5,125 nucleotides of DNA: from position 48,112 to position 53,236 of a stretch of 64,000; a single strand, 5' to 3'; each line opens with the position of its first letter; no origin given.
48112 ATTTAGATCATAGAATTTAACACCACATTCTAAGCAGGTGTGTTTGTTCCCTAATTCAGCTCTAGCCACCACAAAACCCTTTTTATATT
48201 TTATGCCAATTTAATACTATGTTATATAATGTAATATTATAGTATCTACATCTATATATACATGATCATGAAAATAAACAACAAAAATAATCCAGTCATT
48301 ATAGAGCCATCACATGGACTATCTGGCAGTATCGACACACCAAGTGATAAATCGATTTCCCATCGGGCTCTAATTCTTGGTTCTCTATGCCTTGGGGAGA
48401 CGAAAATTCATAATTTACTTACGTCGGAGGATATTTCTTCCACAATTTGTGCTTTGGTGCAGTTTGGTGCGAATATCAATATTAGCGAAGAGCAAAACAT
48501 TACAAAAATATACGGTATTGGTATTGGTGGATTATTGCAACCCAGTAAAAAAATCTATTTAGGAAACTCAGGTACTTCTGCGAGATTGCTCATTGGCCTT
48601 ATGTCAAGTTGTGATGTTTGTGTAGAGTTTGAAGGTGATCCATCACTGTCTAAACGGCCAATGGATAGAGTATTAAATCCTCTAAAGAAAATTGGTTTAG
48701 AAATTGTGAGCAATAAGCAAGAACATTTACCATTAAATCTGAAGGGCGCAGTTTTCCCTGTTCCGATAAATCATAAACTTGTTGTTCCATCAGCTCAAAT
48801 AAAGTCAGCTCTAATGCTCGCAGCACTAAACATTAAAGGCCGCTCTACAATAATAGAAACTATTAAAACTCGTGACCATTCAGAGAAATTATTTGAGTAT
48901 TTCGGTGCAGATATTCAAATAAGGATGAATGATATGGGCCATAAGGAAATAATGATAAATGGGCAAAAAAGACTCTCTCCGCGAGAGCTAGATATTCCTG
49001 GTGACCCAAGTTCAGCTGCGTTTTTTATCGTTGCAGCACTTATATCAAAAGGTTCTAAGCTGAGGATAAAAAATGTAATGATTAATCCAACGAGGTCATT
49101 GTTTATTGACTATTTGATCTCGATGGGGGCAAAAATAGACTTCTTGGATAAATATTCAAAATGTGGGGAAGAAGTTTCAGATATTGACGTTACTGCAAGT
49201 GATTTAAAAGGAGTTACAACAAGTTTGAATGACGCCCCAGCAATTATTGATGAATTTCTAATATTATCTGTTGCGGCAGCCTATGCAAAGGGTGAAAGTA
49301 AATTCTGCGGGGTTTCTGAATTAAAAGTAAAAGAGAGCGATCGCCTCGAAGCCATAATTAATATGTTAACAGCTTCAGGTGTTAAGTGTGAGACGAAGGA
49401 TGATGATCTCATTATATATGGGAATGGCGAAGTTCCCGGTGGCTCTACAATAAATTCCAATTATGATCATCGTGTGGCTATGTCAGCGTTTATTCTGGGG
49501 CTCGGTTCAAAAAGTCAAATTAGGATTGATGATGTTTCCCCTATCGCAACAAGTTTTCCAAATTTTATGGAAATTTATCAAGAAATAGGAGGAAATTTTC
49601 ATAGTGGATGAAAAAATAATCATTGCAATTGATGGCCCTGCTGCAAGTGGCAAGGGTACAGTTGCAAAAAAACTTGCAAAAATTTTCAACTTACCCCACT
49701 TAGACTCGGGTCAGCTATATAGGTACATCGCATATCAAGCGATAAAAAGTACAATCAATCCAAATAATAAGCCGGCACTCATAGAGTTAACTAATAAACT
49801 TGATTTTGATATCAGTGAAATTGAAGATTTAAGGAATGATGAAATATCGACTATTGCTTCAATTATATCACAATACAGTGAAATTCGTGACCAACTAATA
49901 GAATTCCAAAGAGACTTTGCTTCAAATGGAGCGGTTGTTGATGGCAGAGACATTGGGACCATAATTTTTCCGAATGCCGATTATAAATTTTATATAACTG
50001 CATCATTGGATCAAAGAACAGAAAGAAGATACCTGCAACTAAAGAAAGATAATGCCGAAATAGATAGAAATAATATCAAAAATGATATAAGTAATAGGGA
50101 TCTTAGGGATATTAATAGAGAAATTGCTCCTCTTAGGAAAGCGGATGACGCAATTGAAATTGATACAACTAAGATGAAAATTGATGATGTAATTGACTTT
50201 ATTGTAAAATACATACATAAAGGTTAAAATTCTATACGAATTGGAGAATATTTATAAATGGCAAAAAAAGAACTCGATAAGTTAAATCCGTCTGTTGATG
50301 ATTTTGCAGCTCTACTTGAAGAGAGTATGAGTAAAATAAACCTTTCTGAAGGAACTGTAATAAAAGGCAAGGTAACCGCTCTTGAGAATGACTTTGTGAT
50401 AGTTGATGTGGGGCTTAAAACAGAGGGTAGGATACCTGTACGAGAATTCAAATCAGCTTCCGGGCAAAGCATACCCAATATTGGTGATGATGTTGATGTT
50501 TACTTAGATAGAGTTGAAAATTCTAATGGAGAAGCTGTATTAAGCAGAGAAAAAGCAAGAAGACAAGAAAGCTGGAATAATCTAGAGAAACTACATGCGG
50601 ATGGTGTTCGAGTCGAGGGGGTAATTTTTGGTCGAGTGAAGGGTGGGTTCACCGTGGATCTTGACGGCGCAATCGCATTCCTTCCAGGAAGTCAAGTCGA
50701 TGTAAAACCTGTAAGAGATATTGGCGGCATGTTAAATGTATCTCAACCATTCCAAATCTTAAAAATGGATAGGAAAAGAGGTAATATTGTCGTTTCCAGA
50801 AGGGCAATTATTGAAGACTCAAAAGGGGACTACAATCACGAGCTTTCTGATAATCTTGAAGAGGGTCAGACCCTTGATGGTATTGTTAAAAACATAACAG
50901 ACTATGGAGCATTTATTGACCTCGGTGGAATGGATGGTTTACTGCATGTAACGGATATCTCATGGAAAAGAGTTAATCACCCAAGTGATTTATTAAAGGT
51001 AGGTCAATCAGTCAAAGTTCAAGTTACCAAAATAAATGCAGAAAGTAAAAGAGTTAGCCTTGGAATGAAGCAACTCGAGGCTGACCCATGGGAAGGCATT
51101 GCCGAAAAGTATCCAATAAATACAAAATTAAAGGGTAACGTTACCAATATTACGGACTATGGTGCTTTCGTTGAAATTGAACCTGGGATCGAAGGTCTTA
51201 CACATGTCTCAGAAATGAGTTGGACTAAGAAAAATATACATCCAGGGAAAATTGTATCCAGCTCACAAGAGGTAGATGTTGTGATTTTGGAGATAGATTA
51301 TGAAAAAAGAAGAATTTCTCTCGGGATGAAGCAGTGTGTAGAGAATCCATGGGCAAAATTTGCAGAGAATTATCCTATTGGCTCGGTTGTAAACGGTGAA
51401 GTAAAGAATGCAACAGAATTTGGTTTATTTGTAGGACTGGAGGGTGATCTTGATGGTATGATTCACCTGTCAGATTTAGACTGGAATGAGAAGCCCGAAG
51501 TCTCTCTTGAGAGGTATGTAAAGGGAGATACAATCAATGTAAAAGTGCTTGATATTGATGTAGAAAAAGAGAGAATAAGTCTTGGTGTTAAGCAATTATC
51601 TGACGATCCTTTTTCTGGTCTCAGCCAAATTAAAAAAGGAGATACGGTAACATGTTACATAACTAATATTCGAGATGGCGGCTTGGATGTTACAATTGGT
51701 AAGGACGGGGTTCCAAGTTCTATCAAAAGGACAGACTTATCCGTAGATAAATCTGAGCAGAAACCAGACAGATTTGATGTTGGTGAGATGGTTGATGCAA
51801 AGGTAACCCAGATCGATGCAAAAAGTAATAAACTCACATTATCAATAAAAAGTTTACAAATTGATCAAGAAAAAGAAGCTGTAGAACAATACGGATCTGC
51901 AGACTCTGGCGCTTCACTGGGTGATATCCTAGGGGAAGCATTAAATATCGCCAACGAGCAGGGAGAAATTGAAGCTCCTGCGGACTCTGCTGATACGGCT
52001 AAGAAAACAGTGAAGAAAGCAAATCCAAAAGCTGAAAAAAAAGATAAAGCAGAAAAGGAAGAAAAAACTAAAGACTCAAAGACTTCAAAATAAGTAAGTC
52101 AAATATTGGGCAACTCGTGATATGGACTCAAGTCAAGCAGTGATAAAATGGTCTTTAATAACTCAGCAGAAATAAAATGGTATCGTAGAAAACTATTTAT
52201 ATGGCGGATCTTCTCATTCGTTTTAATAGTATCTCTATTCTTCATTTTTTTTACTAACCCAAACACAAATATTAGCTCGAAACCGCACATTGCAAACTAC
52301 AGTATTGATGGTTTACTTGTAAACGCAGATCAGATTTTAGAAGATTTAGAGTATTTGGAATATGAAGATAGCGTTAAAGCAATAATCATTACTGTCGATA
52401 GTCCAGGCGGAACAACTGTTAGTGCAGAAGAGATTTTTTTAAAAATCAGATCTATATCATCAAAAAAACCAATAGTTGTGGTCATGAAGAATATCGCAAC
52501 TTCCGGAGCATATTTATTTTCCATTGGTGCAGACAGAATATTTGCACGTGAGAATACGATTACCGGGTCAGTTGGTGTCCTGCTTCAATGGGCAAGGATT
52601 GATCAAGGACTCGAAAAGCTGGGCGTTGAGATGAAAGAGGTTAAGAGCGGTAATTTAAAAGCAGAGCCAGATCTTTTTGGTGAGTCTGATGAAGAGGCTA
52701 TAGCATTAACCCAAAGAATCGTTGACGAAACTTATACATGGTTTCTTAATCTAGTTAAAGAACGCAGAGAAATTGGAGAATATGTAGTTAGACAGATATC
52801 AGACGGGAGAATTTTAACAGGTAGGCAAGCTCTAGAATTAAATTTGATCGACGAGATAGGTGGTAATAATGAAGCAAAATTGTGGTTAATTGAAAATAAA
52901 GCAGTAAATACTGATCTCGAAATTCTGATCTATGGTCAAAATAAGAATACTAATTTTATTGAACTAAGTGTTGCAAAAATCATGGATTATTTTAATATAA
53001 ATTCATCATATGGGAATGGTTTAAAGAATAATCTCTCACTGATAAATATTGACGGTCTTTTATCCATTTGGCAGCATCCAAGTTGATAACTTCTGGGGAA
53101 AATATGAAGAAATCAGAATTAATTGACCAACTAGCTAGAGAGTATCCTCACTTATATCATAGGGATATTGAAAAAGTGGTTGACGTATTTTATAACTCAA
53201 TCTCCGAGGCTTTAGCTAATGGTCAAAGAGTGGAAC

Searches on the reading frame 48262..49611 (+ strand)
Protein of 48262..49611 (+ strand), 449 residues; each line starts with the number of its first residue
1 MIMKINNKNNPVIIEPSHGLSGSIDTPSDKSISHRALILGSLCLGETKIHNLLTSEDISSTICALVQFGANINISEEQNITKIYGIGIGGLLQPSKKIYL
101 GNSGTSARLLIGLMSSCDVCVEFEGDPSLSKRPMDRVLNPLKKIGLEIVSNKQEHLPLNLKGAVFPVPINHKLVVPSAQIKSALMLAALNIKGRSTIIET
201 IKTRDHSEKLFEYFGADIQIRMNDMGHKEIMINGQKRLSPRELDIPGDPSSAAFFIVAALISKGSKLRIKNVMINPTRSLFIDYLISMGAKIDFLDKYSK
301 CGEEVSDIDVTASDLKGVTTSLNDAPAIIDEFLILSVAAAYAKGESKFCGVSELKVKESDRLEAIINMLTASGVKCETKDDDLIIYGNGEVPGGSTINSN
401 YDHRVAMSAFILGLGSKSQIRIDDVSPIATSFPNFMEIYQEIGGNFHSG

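Call 60: search_protein_families(library=pfam, proteins=[window:48262-49611:+], max_evalue=0.00001)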
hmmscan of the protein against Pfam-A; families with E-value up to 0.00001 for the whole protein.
window:48262-49611:+ (449 aa): 1 family
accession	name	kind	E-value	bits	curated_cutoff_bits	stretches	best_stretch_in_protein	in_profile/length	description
PF00275.25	EPSP_synthase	-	8.4e-95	318.4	22.8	1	15-437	2-415/417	EPSP synthase (3-phosphoshikimate 1-carboxyvinyltransferase)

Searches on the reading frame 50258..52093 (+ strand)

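Call 60: search_protein_families(library=pfam, proteins=[window:50258-52093:+], max_evalue=0.00001)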
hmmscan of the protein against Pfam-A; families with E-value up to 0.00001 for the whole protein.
window:50258-52093:+ (611 aa): 3 families
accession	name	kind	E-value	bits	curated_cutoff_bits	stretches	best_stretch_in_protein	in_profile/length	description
PF00575.29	S1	-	2.1e-89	294.4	22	6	200-271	2-74/74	S1 RNA binding domain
PF23459.1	S1_RRP5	-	3.2e-22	79.3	27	0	200-268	1-70/72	RRP5 S1 domain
PF21710.3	Spt6_S1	-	2.3e-14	53.9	27.5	0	294-355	23-84/91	Spt6, S1/OB domain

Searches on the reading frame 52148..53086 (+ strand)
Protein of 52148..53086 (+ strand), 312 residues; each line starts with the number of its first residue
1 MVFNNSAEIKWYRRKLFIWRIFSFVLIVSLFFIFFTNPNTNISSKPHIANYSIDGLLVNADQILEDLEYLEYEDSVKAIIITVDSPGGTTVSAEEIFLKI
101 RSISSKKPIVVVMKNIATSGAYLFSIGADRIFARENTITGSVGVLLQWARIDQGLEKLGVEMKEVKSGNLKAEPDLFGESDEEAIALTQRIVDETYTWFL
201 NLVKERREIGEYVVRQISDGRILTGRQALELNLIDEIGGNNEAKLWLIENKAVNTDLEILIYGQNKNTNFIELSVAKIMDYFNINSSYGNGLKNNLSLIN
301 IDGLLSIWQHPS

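Call 60: search_protein_families(library=pfam, proteins=[window:52148-53086:+], max_evalue=0.00001)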
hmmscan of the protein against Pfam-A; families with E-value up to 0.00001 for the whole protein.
window:52148-53086:+ (312 aa): 2 families
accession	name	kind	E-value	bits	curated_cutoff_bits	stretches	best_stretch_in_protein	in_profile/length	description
PF01343.23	Peptidase_S49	-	2.8e-36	125.3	24.9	1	104-253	4-153/154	Peptidase family S49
PF00574.28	CLP_protease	-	2.1e-06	28.2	20.2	0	60-128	30-96/182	Clp protease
